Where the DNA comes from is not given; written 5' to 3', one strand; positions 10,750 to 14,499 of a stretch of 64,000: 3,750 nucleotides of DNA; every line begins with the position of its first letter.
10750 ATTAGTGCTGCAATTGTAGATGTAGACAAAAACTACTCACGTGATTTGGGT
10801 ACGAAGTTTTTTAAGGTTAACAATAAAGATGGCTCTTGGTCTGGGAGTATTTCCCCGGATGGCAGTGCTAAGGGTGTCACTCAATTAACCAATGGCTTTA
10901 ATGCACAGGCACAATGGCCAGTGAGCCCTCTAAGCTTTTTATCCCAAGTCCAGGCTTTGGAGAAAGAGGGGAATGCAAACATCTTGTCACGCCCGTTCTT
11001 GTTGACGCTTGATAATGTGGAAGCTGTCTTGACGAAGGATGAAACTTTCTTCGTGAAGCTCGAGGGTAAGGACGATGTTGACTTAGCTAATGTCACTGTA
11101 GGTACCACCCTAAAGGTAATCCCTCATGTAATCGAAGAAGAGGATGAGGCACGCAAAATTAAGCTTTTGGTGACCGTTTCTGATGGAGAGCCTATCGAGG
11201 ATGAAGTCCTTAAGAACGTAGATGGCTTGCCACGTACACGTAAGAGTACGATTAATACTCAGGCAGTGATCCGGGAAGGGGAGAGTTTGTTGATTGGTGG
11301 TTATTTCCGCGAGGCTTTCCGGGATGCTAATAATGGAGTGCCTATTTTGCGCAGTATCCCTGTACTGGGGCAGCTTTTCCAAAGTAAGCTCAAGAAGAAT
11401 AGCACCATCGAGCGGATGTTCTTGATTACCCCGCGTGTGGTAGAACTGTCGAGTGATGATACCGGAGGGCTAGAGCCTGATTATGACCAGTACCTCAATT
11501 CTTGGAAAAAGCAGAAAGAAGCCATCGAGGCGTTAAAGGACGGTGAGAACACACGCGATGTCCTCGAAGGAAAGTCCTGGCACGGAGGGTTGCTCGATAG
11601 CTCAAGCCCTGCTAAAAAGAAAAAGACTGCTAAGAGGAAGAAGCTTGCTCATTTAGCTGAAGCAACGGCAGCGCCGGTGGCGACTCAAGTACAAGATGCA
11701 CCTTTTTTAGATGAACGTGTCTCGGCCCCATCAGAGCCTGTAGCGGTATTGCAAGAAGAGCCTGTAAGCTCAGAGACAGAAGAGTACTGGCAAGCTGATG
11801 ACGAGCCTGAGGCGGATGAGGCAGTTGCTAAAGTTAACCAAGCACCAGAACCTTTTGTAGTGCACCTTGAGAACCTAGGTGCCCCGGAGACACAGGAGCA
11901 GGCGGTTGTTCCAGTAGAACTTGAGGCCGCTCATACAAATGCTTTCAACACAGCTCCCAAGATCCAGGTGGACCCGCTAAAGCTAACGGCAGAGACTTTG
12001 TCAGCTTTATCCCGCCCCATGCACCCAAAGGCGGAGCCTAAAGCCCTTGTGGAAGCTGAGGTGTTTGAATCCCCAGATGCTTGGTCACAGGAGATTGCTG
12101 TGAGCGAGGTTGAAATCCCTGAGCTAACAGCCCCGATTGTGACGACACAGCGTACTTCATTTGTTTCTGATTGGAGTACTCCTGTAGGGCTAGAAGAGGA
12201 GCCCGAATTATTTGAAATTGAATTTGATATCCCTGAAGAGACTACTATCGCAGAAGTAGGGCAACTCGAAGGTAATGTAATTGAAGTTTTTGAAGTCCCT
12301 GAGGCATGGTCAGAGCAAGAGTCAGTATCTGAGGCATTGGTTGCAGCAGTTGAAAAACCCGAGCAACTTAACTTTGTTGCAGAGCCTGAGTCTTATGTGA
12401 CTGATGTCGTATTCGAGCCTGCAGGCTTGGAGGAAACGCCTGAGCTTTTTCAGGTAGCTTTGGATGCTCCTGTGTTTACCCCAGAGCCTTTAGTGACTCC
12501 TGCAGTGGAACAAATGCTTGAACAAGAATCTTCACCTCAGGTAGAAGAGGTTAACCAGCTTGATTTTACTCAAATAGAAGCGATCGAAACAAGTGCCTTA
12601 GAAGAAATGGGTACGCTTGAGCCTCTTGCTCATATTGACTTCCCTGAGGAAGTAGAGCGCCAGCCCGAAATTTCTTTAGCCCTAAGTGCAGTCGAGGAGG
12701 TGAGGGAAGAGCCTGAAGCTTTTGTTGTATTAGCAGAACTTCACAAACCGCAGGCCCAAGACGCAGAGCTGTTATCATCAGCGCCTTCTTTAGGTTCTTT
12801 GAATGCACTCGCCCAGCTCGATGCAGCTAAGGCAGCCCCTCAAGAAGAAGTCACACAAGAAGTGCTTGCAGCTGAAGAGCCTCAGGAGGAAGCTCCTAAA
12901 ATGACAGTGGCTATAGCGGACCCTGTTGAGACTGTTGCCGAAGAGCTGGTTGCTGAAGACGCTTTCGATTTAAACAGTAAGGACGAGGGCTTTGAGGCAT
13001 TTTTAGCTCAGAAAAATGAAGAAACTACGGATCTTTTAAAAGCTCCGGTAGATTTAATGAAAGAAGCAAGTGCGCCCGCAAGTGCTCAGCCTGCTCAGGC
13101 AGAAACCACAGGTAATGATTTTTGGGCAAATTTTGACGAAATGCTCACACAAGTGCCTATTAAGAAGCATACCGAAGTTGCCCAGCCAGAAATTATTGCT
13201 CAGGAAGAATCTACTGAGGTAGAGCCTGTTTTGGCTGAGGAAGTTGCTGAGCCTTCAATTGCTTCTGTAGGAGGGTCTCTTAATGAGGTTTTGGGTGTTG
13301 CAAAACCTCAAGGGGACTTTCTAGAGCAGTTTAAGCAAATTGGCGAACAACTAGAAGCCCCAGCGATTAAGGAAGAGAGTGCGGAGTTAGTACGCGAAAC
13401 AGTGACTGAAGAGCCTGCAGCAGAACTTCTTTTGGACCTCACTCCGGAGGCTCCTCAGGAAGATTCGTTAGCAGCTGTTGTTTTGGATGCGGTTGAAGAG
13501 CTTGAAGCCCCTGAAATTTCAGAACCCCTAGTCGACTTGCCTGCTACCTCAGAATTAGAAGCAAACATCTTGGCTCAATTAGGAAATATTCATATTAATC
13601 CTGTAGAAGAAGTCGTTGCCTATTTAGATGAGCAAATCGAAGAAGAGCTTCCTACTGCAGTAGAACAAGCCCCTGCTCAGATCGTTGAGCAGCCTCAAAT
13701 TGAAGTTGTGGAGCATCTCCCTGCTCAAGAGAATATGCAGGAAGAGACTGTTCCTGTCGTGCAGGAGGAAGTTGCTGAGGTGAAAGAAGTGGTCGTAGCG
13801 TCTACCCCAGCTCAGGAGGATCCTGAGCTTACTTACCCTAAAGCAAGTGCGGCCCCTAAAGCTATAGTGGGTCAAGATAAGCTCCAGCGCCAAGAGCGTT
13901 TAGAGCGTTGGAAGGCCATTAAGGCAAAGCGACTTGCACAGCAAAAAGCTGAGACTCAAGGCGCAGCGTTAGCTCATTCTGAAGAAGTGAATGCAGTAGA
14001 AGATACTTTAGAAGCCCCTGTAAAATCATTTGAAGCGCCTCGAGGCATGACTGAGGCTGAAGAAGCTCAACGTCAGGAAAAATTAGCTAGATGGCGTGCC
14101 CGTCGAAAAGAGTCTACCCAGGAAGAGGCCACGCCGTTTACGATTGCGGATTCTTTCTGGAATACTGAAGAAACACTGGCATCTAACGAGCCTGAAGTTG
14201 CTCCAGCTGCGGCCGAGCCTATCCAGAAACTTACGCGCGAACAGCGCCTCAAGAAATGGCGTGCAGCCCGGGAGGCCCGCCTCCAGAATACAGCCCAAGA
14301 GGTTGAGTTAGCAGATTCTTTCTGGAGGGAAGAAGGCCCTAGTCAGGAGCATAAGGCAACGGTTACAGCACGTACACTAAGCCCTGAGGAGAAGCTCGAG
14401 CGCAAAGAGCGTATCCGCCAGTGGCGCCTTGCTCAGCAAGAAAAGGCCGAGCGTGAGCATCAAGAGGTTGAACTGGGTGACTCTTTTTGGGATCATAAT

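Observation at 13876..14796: Six 'L-x-R/K/Q-W-R/K/H' basic repeats, three followed by an (A/G)DSFW motif, at the secretin C-terminus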

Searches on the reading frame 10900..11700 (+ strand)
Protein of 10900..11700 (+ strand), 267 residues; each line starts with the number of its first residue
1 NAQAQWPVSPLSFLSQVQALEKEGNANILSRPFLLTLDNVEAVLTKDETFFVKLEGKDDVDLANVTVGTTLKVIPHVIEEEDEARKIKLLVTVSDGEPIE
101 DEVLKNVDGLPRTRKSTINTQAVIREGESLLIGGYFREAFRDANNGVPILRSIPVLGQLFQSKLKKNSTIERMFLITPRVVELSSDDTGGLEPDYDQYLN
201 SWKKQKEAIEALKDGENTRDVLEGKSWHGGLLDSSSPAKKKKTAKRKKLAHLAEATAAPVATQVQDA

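Call 47: search_solved_structures(query=window:10900-11700:+, max_evalue=0.001, show_alignments=3)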
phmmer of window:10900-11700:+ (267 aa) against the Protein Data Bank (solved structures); distinct sequences matched with E-value up to 0.001: 21.
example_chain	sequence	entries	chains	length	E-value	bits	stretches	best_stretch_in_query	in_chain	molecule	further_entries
5tcq_A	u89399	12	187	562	4.6e-29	105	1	12-198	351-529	Protein InvG | Type 3 secretion system secretin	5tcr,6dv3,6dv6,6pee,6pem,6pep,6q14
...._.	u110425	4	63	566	2.8e-26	95.9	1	12-185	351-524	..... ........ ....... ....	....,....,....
3jc8_Qa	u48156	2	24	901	1.8e-14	57.3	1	16-182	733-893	PilQ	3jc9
6hcg_A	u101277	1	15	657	8e-12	48.6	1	19-206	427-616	Type II secretion system protein D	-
6ve2_A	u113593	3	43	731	2.4e-11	47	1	16-182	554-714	Fimbrial assembly protein PilQ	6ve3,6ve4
9x0w_A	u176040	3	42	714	2.5e-11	46.9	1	16-182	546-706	Fimbrial assembly protein PilQ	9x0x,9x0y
6i1y_A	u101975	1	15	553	2.8e-11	46.8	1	16-195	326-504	General secretion pathway protein GspD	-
5wln_G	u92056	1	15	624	6.2e-11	45.7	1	11-184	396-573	Type II secretion system protein D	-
9k8v_A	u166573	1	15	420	1.7e-10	44.2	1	15-182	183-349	General secretion pathway protein D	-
6w6m_A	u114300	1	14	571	2.1e-10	43.9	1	16-181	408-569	Type IV pilus secretin PilQ family protein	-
5wq8_A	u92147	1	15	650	3.8e-10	43.1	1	15-182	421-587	Type II secretion system protein D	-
5wq9_A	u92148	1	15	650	3.9e-10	43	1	15-182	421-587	Type II secretion system protein D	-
6i1x_A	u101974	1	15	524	4.3e-10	42.9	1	17-182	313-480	Type II secretion system protein D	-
5w68_A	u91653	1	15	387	2.9e-09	40.2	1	13-182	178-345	Putative type II secretion protein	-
4av2_A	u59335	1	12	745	7.1e-09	38.9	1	116-182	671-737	TYPE IV PILUS BIOGENESIS AND COMPETENCE PROTEIN PILQ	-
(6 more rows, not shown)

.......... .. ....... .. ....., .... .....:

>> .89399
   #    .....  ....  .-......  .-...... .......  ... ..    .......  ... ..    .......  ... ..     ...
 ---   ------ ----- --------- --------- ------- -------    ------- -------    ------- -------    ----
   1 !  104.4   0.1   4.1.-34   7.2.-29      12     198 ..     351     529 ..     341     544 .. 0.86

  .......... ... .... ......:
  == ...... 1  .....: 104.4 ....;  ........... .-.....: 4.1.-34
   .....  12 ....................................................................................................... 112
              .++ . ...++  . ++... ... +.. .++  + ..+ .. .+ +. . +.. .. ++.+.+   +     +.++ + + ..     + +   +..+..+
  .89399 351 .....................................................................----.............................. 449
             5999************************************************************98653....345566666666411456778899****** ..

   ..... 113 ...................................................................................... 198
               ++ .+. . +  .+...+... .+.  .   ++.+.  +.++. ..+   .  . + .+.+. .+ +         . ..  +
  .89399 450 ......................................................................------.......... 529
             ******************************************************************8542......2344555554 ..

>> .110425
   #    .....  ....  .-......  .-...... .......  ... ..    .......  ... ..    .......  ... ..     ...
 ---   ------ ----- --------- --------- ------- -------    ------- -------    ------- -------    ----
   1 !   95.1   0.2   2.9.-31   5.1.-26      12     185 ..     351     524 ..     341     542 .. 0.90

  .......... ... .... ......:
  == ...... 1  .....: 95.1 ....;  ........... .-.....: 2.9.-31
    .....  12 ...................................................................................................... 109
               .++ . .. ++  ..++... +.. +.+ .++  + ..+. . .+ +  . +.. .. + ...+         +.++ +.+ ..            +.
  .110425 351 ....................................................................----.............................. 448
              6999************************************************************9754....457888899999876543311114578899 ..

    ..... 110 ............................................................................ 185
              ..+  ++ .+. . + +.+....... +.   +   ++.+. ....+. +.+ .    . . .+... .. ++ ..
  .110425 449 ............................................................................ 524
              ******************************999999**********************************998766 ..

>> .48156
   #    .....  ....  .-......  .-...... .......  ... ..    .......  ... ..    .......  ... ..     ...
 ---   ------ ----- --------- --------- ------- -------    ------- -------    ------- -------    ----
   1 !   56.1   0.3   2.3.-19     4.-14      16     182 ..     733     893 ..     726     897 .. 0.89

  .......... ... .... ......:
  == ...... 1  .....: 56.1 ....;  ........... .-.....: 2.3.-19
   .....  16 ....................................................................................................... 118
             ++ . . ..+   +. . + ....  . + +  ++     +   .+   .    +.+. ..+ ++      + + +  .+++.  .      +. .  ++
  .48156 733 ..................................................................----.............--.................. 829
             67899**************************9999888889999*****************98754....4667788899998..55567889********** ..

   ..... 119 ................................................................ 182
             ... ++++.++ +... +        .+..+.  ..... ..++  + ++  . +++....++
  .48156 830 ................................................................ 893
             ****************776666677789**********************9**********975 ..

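Call 54: search_dna_similar(query=window:10900-11568:+, collection=plasmids, mode=protein, max_rows=40, rows=spread)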
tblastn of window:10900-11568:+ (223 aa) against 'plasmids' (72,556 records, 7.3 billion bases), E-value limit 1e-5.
Records with a match: 921; places in all: 950; records where one place covers at least 80% of the query: 48.
Best place of each record, by identity: <60% 921.
By first word of the organism name: Escherichia 434; Ralstonia 135; Shigella 105; Yersinia 95; Aeromonas 21; Pantoea 15; Burkholderia 13; Paraburkholderia 11; Providencia 10; Mycetohabitans 9; and 36 more.
By predicted mobility (MOB-suite, as given by PLSDB): non-mobilizable 456; mobilizable 315; conjugative 150.
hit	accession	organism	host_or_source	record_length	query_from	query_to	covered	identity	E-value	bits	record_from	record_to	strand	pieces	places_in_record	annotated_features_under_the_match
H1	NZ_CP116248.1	Nitratidesulfovibrio vulgaris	swine finishing facility waste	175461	13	196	83%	43.5%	3e-41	155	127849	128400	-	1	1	sctC: type III secretion system outer membrane ring subunit SctC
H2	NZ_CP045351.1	Vibrio aquimaris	pure culture,Non-filtered water from ...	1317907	10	182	78%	40.7%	1e-28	120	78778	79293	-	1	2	none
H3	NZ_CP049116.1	Pantoea stewartii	Dracaena sanderiana,cell ...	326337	13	200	84%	34.9%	2e-26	113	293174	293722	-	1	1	sctC: type III secretion system outer membrane ring subunit SctC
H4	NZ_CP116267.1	Aeromonas salmonicida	Fish,Bacteria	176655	13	182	76%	37.6%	5e-29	120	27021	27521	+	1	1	ascC: SctC family type III secretion system outer membrane ring subunit AscC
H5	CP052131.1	Ralstonia solanacearum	tomato,cell culture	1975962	13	181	76%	37.3%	5e-27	115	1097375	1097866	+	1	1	sctC: type III secretion system outer membrane ring subunit SctC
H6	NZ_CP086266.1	Ralstonia sp. RS647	sunflower,cell culture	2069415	13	181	76%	37.3%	5e-27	115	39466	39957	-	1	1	none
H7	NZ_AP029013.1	Ralstonia pseudosolanacearum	-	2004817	13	181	76%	37.3%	5e-27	115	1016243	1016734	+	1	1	none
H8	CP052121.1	Ralstonia solanacearum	tomato,cell culture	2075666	13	181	76%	37.3%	5e-27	115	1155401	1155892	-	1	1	sctC: type III secretion system outer membrane ring subunit SctC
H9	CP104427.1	Shigella sonnei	Homo sapiens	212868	13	185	78%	36.2%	3e-25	109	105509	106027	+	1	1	none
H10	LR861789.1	Shigella flexneri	Homo sapiens,Faecal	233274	13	185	78%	36.2%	3e-25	109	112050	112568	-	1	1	none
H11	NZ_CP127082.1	Shigella flexneri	Homo sapiens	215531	13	185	78%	36.2%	4e-25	109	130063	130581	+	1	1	mxiD: type III secretion system secretin MxiD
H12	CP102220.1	Shigella flexneri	Homo sapiens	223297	13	185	78%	36.2%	4e-25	109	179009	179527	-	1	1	mxiD: type III secretion system secretin MxiD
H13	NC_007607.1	Shigella dysenteriae Sd197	-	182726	13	185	78%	36.2%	4e-25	109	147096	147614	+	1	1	mxiD: type III secretion system secretin MxiD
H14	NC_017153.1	Yersinia pestis D106004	-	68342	13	182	76%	36.5%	3e-29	121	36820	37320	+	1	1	none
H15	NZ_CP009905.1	Yersinia pestis Antiqua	Microbial isolate culture,Human ...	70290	13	182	76%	36.5%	3e-29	121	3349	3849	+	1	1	yscC: SctC family type III secretion system outer membrane ring subunit YscC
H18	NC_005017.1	Yersinia enterocolitica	-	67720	13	182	76%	35.9%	1e-28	119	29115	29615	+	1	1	yscC: SctC family type III secretion system outer membrane ring subunit YscC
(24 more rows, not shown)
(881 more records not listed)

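Call 55: get_annotated_region(hit=H13, flank=600)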
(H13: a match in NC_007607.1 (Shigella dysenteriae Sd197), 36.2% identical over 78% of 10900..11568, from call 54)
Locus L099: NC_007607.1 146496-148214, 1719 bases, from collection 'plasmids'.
description: Shigella dysenteriae Sd197 plasmid pSD1_197, complete sequence
organism: Shigella dysenteriae Sd197 (NCBI taxid 300267)
taxonomy: Bacteria; Pseudomonadota; Gammaproteobacteria; Enterobacterales; Enterobacteriaceae; Shigella; Shigella dysenteriae; Shigella dysenteriae Sd197
host: -; source: -; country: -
typing (MOB-suite, as given by PLSDB): conjugative; replicon IncFIA; relaxase MOBF,MOBF,MOBP; mating-pair formation MPF_T
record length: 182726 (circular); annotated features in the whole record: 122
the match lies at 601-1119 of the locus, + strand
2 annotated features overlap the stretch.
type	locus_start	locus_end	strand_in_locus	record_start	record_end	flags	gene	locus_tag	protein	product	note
CDS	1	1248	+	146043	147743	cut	mxiD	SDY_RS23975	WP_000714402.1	type III secretion system secretin MxiD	-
CDS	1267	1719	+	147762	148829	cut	mxiC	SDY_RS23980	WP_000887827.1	type III secretion system gatekeeper subunit MxiC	-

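Call 56: get_annotated_region(hit=H18, flank=600)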
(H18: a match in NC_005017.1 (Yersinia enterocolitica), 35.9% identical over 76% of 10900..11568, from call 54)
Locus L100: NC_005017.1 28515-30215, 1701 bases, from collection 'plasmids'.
description: Yersinia enterocolitica plasmid pYVe8081, complete sequence
organism: Yersinia enterocolitica (NCBI taxid 630)
taxonomy: Bacteria; Pseudomonadota; Gammaproteobacteria; Enterobacterales; Yersiniaceae; Yersinia; Yersinia enterocolitica
host: -; source: -; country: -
typing (MOB-suite, as given by PLSDB): non-mobilizable; replicon IncFII,rep_cluster_645
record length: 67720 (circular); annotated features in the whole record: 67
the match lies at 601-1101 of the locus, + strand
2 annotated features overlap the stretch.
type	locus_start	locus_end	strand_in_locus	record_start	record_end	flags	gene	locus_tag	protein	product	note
CDS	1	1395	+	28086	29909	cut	yscC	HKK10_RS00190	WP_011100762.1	SctC family type III secretion system outer membrane ring subunit YscC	-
CDS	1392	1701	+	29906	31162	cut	yscD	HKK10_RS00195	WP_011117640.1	SctD family type III secretion system inner membrane ring subunit YscD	-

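Call 57: get_annotated_region(hit=H1, flank=900)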
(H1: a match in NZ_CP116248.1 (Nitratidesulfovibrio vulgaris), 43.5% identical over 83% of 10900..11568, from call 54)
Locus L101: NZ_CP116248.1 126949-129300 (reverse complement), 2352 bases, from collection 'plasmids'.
description: Nitratidesulfovibrio vulgaris strain L2 plasmid pDsulf-L2-1, complete sequence
organism: Nitratidesulfovibrio vulgaris (NCBI taxid 881)
taxonomy: Bacteria; Thermodesulfobacteriota; Desulfovibrionia; Desulfovibrionales; Desulfovibrionaceae; Nitratidesulfovibrio; Nitratidesulfovibrio vulgaris
host: -; source: swine finishing facility waste; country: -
typing (MOB-suite, as given by PLSDB): non-mobilizable
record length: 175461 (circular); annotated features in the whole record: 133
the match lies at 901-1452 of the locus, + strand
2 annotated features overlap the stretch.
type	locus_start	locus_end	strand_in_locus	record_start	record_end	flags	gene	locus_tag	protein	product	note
CDS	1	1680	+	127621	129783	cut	sctC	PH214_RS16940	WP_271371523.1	type III secretion system outer membrane ring subunit SctC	-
CDS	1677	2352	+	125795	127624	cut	sctD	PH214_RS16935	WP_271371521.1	type III secretion system inner membrane ring subunit SctD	GO:0030254 - protein secretion by the type III secretion system [Evidence IEA]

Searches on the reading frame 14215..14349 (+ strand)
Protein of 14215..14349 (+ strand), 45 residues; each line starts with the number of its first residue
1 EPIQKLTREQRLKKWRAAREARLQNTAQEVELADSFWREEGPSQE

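Call 29: search_protein_representatives(alignment_id=A1)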
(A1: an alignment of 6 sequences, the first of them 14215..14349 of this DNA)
Query: 6 sequences, 45 profile positions. Proteins with E-value up to 0.001 (for the whole library): 2; up to 1e-10: 1; up to 1e-30: 1. The best 2 are listed.
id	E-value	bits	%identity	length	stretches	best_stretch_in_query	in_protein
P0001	4.3e-90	312.0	-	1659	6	1-45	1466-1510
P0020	4.9e-06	42.9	-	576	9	12-32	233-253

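Call 53: search_solved_structures(query=A1, max_evalue=10, show_alignments=5)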
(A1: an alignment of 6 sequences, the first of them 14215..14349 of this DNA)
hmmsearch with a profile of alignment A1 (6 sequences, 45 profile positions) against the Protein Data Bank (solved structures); distinct sequences matched with E-value up to 10: 0.
